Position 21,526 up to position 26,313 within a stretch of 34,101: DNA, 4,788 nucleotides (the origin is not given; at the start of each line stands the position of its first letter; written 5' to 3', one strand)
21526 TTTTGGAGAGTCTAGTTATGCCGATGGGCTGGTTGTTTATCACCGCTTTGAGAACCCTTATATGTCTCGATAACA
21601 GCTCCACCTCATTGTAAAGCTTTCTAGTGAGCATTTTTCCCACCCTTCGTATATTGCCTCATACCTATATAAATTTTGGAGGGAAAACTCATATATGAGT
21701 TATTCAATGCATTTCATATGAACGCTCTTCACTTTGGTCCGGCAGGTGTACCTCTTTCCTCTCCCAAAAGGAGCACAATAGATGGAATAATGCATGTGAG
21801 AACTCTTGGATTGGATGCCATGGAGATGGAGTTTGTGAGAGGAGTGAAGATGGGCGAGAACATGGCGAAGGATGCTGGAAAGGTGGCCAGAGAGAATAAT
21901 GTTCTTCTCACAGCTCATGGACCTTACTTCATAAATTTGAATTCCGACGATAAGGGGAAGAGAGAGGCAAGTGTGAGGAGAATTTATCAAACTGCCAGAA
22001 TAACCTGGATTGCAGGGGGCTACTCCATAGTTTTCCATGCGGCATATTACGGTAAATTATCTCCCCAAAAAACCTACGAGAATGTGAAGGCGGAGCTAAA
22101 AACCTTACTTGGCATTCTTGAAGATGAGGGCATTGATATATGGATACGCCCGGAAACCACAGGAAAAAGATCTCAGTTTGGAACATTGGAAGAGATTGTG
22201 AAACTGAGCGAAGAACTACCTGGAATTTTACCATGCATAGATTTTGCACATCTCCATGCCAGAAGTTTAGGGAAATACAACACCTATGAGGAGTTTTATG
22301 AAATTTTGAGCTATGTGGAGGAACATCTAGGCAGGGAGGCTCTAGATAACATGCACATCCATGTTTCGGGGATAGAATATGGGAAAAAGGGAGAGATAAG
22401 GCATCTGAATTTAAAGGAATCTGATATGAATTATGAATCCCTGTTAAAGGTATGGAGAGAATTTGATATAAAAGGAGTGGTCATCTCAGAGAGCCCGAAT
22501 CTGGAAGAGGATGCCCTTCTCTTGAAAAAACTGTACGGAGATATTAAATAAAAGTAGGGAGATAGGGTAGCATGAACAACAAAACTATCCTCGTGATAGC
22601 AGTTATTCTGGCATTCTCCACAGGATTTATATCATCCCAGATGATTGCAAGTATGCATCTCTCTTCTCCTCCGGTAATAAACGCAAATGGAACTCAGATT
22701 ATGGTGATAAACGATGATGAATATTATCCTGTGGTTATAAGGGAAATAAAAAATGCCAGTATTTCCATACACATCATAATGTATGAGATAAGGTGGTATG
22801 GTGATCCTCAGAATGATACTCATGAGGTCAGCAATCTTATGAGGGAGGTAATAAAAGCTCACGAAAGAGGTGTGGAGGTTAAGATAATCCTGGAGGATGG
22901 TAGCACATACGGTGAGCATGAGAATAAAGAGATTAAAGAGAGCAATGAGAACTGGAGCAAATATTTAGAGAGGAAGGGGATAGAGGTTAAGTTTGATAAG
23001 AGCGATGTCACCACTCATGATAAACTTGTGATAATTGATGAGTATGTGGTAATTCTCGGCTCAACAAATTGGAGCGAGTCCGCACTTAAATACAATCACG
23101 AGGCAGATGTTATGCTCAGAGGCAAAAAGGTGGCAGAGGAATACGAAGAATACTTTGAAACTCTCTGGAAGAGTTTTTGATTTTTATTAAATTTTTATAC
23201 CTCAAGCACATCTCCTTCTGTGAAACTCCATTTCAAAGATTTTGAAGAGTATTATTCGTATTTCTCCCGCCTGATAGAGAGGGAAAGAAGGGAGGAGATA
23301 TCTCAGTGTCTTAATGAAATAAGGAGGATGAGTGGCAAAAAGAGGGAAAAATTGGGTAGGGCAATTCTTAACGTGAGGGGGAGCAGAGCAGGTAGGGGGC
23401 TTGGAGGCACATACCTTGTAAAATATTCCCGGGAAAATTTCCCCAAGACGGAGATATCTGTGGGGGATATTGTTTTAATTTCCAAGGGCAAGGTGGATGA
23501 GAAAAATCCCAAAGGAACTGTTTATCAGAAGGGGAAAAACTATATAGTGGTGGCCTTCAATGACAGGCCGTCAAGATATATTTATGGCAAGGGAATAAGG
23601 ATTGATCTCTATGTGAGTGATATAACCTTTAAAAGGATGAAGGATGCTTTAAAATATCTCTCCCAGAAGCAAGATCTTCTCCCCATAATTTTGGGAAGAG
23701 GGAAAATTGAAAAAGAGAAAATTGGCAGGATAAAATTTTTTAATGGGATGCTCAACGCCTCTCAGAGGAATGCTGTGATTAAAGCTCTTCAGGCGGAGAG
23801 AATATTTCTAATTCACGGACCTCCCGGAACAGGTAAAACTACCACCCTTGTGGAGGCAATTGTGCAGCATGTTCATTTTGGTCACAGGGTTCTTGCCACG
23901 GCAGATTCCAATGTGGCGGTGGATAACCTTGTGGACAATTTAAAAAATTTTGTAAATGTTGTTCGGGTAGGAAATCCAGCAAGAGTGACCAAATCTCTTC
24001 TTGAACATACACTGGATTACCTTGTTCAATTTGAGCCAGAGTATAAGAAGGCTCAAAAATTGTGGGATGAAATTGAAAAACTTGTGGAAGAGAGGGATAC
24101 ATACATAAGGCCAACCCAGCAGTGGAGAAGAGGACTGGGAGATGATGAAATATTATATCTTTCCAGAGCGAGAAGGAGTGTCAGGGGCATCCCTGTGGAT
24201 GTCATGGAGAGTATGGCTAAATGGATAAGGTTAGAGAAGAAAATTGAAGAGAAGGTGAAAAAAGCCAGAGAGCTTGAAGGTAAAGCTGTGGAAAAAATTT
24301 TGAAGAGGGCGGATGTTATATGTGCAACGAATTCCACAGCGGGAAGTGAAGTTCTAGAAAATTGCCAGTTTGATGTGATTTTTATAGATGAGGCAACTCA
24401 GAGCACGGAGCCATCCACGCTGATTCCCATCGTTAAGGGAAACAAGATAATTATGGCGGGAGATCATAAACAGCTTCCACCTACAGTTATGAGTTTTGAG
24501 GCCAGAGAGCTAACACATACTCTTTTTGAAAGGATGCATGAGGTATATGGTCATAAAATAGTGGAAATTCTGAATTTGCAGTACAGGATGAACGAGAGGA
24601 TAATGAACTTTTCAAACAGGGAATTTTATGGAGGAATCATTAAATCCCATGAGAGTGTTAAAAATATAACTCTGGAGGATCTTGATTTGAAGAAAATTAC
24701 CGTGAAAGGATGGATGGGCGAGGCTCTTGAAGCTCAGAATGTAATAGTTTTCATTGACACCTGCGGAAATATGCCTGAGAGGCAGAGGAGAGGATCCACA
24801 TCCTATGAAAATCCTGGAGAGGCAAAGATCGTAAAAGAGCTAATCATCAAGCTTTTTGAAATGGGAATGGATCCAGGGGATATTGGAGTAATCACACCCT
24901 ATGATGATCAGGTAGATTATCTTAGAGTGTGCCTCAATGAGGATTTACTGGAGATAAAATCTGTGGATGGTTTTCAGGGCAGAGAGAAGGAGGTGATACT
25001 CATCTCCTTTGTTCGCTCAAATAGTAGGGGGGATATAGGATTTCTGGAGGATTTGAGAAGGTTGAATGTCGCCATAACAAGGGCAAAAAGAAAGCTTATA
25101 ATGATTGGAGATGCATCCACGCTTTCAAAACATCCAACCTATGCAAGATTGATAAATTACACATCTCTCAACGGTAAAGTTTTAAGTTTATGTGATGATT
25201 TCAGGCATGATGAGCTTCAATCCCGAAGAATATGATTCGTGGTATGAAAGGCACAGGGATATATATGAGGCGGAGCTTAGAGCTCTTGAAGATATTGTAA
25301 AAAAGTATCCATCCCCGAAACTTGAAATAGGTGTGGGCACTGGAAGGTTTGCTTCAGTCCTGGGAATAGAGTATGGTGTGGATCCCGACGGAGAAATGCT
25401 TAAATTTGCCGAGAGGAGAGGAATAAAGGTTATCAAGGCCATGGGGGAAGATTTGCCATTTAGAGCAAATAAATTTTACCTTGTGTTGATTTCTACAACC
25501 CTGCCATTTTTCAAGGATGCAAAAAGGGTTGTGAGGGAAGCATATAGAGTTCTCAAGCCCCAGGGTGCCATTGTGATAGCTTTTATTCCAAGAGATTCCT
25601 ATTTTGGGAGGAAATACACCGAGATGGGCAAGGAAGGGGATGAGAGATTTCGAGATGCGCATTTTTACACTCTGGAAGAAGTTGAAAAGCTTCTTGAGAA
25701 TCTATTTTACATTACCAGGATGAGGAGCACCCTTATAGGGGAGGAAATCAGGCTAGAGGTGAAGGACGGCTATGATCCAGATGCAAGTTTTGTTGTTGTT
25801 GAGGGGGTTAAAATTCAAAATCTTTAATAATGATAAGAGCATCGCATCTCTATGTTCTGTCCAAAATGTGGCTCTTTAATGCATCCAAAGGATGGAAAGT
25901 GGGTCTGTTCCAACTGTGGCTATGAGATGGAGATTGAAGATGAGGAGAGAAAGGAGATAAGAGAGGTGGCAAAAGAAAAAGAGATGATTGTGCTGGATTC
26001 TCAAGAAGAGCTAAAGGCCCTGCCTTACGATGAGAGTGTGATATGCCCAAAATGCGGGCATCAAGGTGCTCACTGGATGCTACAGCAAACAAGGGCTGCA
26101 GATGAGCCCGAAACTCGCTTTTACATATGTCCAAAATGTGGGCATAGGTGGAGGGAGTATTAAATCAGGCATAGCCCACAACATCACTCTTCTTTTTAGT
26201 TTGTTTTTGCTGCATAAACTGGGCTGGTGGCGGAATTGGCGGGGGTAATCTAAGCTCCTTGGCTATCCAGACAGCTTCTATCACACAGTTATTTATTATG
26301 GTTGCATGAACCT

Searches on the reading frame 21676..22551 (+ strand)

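Call 19: search_protein_families(library=pfam, proteins=[window:21676-22551:+], max_evalue=0.001)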
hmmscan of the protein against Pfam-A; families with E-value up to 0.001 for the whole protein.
window:21676-22551:+ (291 aa): 1 family
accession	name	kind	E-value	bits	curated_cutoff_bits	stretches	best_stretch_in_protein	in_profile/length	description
PF01261.30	AP_endonuc_2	-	1.1e-32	114.2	31.1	1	41-277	4-236/249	Xylose isomerase-like TIM barrel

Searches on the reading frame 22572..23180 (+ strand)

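Call 19: search_protein_families(library=pfam, proteins=[window:22572-23180:+], max_evalue=0.001)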
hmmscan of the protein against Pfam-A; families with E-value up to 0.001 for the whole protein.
window:22572-23180:+ (202 aa): 3 families
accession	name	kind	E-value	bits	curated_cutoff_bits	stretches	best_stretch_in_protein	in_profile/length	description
PF13091.12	PLDc_2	-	2.2e-29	102.4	27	1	55-199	1-132/132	PLD-like domain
PF17941.7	PP_kinase_C_1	-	4.2e-07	30.1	25.7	1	52-199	20-162/167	Polyphosphate kinase C-terminal domain 1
PF00614.28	PLDc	-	0.00056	20.3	21.9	1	149-169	6-26/28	Phospholipase D Active site motif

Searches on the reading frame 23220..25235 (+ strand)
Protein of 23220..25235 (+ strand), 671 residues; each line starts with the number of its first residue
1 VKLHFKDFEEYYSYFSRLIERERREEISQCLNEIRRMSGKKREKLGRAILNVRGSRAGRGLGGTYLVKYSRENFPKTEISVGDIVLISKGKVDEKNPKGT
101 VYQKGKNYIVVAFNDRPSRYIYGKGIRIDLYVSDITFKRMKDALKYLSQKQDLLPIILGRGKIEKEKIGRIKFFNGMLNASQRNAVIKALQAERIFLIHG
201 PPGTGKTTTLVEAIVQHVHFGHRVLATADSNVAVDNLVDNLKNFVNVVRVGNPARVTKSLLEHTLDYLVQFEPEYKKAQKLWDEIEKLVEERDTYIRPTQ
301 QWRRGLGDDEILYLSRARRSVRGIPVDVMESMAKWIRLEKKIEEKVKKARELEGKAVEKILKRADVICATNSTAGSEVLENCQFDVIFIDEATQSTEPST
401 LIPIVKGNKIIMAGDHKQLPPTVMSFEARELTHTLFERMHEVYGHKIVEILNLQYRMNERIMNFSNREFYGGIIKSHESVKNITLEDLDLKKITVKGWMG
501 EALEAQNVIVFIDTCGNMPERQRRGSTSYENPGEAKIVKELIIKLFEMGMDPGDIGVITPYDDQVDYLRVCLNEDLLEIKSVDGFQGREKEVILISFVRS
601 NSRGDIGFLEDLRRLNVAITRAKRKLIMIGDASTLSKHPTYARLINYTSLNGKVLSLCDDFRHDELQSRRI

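Call 19: search_protein_families(library=pfam, proteins=[window:23220-25235:+], max_evalue=0.001)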
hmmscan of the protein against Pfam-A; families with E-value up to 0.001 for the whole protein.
window:23220-25235:+ (671 aa): 15 families
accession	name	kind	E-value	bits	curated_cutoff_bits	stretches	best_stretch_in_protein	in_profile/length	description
PF13086.12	AAA_11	-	1.6e-64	218.6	27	1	178-425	2-256/257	AAA domain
PF13087.12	AAA_12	-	1e-59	201.8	27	1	432-632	2-194/195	AAA domain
PF13604.12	AAA_30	-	2.4e-13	50.7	27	1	178-241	2-66/191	AAA domain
PF13245.12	AAA_19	-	1.2e-10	42.1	25.1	1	182-422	1-132/134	AAA domain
PF21138.3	SMUBP-2_HCS1_1B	-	3.8e-07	30.4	27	1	18-116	7-112/129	Helicase SMUBP-2/HCS1, 1B domain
PF01443.25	Viral_helicase1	-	5e-07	30.2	21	0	376-440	52-120/228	Viral superfamily 1 RNA helicase core domain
PF00580.27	UvrD-helicase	-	4e-06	27.2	23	1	178-418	1-250/271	UvrD/REP helicase N-terminal domain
PF04851.21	ResIII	-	1.3e-05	25.6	22.5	0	178-246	4-78/164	Type III restriction enzyme, res subunit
PF20720.3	nSTAND3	-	3.7e-05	23.9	27.2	1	184-237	8-60/155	Novel STAND NTPase 3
PF00004.35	AAA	-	9.1e-05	23.4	21.2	0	197-233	2-35/131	ATPase family associated with various cellular activities (AAA)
PF05970.20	PIF1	-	0.00013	22.1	25.9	0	178-235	2-64/223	PIF1-like helicase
PF02562.22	PhoH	-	0.00036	20.5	27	0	182-218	8-44/205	PhoH-like protein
PF13401.12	AAA_22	-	0.00038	21.2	27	0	192-266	4-77/130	AAA domain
PF00270.35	DEAD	-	0.00048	20.3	26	0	182-247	4-71/167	DEAD/DEAH box helicase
PF25199.1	nSTAND_NTPase5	-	0.00068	19.9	34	0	191-242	39-91/145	Novel STAND NTPase 5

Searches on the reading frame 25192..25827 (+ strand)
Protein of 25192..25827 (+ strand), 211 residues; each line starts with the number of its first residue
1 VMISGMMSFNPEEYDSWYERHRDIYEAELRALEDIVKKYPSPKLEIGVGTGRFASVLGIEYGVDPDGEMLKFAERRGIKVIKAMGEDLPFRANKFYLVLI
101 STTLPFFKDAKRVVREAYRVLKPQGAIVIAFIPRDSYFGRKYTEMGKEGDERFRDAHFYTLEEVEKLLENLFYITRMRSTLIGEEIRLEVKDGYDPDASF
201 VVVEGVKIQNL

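Call 19: search_protein_families(library=pfam, proteins=[window:25192-25827:+], max_evalue=0.001)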
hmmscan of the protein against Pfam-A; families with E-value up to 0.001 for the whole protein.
window:25192-25827:+ (211 aa): 6 families
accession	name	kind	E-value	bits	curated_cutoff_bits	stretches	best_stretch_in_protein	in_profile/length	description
PF08241.18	Methyltransf_11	-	9.4e-18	65.1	21.2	1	44-129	1-95/95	Methyltransferase domain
PF13649.12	Methyltransf_25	-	1.2e-12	48.8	27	1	44-125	2-97/97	Methyltransferase domain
PF01209.24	Ubie_methyltran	-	2.1e-07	31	20.1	1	77-129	99-151/233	ubiE/COQ5 methyltransferase family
PF13489.12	Methyltransf_23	-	3.9e-07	30.4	27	1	29-170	14-156/164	Methyltransferase domain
PF08242.18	Methyltransf_12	-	1.1e-06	29.7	30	1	44-126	1-97/98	Methyltransferase domain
PF13847.12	Methyltransf_31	-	4.5e-06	26.8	27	1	44-131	8-111/145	Methyltransferase domain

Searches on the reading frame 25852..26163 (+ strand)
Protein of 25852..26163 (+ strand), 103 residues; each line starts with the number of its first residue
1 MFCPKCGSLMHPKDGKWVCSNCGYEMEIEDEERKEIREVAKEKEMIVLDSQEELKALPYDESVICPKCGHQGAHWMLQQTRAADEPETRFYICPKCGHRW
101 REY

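Call 20: search_protein_families(library=pfam, proteins=[window:25852-26163:+], max_evalue=0.001)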
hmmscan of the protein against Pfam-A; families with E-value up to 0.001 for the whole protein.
window:25852-26163:+ (103 aa): 19 families
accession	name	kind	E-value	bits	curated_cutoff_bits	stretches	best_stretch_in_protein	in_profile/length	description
PF01096.23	Zn_ribbon_TFIIS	-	1.4e-20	73.3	21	1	64-101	2-39/39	Transcription factor S-II (TFIIS)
PF02150.21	Zn_ribbon_RPB9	-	6.6e-12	45.5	25.2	1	2-31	3-36/36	RNA polymerases M/15 Kd subunit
PF08271.17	Zn_Ribbon_TF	-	4e-09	36.3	29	1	1-30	1-33/43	TFIIB zinc-binding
PF13248.11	Zn_ribbon_3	-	1.1e-08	34.7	27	1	3-26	5-26/26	zinc-ribbon domain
PF08274.17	Zn_Ribbon_YjdM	-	1.6e-08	34.8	30.8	0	90-100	19-29/30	PhnA Zinc-Ribbon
PF13240.11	Zn_Ribbon_1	-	3.6e-08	33.4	25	0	2-8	15-21/23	zinc-ribbon domain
PF07282.18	Cas12f1-like_TNB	-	5.7e-08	33.2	26.3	0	62-99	28-49/60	Cas12f1-like, TNB domain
PF09297.16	Zn_ribbon_NUD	-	6.4e-08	32.6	24.8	1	2-25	5-30/32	NADH pyrophosphatase zinc ribbon domain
PF21349.2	RUBY_RBDX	-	7.8e-07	28.9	26.5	0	17-28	1-12/30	Rubrerythrin, rubredoxin-like domain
PF18439.7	zf_UBZ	-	1.3e-05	25.2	25.6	0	62-75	2-15/32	Ubiquitin-Binding Zinc Finger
PF08792.16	A2L_zn_ribbon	-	2.6e-05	24.2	22.9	0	17-28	4-15/33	A2L zinc ribbon domain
PF12760.12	Zn_ribbon_IS1595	-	2.8e-05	24.4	25.4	0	61-98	17-45/46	Transposase zinc-ribbon domain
PF12773.13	DZR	-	5e-05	23.8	27.3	0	2-29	14-37/45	Double zinc ribbon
PF09723.15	Zn_ribbon_8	-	0.00013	22.4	34.4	0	61-71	25-35/41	Zinc ribbon domain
PF07754.17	HVO_2753_ZBP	-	0.00014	22.1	33.2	0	89-98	15-24/46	Small zinc finger protein HVO_2753-like, Zn-binding pocket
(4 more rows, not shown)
